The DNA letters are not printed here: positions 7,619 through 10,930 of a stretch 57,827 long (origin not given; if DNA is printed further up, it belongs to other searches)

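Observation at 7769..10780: Single polypeptide carrying two complete, apparently active PilB/GspE ATPase modules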

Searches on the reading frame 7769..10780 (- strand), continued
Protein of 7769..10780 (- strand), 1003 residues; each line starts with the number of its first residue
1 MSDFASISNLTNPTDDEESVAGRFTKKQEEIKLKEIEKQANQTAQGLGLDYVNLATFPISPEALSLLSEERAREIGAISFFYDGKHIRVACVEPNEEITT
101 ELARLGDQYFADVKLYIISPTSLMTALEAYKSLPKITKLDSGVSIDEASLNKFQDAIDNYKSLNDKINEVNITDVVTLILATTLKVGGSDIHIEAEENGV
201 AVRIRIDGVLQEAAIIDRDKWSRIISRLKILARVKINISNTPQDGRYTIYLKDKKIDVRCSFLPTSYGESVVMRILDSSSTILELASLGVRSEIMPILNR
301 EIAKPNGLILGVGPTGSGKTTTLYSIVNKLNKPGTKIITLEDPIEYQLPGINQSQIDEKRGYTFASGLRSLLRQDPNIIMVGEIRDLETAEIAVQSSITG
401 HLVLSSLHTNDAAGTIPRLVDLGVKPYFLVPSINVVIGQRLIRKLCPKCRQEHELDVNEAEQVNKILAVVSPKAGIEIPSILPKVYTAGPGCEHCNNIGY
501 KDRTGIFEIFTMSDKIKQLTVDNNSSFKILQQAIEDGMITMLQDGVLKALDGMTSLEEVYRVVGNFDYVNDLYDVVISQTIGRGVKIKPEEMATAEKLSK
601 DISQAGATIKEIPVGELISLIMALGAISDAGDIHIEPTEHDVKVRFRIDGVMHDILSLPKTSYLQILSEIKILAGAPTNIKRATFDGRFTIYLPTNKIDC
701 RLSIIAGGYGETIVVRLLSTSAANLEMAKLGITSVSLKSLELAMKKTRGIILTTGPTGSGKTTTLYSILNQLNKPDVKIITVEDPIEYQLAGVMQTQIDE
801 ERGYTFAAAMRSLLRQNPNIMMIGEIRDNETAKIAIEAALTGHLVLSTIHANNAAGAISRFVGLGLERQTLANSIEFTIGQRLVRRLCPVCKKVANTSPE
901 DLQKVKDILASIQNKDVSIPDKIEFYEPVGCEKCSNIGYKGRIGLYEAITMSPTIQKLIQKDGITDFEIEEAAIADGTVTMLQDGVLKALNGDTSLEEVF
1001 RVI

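Call 55: find_encoding_contigs(protein=P0192, flank=8000, max_places=2)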
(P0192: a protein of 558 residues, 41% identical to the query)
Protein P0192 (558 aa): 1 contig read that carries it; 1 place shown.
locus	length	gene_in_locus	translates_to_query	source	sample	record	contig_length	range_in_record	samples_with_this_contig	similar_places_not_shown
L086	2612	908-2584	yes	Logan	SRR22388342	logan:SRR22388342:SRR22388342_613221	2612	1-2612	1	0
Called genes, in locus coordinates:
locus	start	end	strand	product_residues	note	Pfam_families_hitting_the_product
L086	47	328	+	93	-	-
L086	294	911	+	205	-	PF08843:AbiEii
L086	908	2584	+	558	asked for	PF00437:T2SSE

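Call 56: list_cluster_members(proteins=[P0131, P0132, P0133, P0135, P0142, P0147, P0153, P0156, P0145, P0141])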
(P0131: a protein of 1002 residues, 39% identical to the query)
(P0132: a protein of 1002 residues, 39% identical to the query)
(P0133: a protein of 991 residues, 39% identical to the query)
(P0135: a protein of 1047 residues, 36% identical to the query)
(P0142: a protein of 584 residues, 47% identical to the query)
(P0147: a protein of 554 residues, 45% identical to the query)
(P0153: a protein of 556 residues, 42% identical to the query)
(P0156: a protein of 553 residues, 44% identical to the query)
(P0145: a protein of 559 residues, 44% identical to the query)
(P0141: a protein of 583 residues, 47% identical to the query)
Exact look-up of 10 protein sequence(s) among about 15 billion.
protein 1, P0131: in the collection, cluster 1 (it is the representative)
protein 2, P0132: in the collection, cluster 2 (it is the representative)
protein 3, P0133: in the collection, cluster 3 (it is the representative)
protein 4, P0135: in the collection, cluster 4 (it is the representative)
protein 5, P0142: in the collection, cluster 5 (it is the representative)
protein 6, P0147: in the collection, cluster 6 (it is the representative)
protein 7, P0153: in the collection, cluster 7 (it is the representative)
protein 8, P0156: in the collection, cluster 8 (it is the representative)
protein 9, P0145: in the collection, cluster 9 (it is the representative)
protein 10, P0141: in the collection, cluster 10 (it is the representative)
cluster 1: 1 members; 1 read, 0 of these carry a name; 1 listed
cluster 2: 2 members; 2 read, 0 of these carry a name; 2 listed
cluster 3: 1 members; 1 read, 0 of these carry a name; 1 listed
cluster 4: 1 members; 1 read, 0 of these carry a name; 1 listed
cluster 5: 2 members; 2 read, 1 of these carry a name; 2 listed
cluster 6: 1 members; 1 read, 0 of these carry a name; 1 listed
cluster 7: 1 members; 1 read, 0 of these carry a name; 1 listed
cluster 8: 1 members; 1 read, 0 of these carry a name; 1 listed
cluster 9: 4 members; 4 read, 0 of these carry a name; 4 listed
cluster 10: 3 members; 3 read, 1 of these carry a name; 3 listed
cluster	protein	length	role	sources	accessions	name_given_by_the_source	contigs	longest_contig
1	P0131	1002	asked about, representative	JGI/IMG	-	-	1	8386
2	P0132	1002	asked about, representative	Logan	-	-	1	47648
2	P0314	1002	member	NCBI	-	-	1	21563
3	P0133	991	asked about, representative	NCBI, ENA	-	-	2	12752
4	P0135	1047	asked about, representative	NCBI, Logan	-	-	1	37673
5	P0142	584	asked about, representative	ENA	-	-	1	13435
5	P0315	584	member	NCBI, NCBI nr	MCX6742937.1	MAG: GspE/PulE family protein [Candidatus Parcubacteria bacterium] | GspE/PulE family protein [Candidatus Parcubacteria bacterium]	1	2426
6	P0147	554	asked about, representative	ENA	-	-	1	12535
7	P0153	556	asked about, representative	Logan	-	-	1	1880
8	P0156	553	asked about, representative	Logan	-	-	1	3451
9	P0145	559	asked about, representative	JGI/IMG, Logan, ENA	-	-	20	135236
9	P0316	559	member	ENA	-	-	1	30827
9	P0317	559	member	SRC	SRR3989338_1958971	-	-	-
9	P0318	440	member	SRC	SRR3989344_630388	-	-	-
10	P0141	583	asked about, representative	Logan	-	-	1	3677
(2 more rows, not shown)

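Call 58: find_encoding_contigs(protein=P0145, flank=8000, max_places=1)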
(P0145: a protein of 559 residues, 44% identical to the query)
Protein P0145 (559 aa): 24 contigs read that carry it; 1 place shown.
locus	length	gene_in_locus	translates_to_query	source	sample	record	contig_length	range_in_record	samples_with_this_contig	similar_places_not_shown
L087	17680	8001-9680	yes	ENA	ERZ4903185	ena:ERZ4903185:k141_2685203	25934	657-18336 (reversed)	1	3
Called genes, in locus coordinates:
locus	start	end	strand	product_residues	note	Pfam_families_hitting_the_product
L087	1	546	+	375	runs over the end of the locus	PF26549:Tricorn_N (weak)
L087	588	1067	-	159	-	PF13083:KH_KhpA-B (weak), PF01424:R3H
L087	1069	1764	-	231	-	PF02096:60KD_IMP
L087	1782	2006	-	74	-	PF01809:YidD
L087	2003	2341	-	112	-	PF00825:Ribonuclease_P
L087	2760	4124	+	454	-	PF11638:DnaA_N, PF01695:IstB_IS21, PF00308:Bac_DnaA, PF00004:AAA (weak), PF08299:Bac_DnaA_C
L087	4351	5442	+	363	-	PF00712:DNA_pol3_beta, PF02767:DNA_pol3_beta_2, PF02768:DNA_pol3_beta_3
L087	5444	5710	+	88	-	-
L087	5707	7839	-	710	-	PF00912:Transgly, PF00905:Transpeptidase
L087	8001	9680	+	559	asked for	PF25199:nSTAND_NTPase5 (faint), PF00437:T2SSE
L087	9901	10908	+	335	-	PF05496:RuvB_N, PF06068:TIP49 (weak), PF07728:AAA_5, PF00004:AAA, PF17864:AAA_lid_4, PF05491:WHD_RuvB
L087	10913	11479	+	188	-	PF20772:TACO1_YebC_N, PF01709:Transcrip_reg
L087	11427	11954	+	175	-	PF04312:DUF460 (faint), PF02075:RuvC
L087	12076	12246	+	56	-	-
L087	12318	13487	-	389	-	PF00579:tRNA-synt_1b, PF01479:S4 (weak)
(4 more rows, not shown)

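Call 59: find_encoding_contigs(protein=P0135, flank=8000, max_places=1)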
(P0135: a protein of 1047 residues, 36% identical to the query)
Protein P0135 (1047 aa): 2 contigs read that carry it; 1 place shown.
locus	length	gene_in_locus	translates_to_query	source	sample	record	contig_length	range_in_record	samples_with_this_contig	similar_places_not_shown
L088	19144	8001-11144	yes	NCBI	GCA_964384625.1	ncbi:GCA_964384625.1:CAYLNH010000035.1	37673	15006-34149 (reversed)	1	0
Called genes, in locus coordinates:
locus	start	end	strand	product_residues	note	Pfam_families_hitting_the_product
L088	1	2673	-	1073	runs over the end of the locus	PF06452:CBM9_1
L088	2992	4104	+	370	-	PF01168:Ala_racemase_N, PF00842:Ala_racemase_C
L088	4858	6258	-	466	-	PF00884:Sulfatase, PF01663:Phosphodiest (faint), PF02995:DUF229 (faint), PF16347:SGSH_C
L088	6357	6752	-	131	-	-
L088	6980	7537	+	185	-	PF07638:Sigma70_ECF, PF04542:Sigma70_r2, PF08281:Sigma70_r4_2, PF04545:Sigma70_r4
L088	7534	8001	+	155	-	PF13490:zf-HC2 (weak), PF12728:HTH_17 (weak)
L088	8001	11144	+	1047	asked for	PF00482:T2SSF (weak), PF13191:AAA_16 (faint), PF00482:T2SSF, PF00437:T2SSE, PF13401:AAA_22 (faint), PF20720:nSTAND3 (faint), PF25199:nSTAND_NTPase5 (faint), PF00437:T2SSE, +1 more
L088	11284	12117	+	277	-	-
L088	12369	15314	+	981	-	-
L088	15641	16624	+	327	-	PF20030:bpMoxR, PF07726:AAA_3, PF07728:AAA_5, PF17863:AAA_lid_2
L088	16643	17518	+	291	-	PF01882:DUF58, PF13519:VWA_2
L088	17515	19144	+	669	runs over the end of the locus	PF07584:BatA (weak), PF13519:VWA_2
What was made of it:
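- Closest known: P0135-type protein. Different: The neighbourhood is not CPR-like (call 59).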
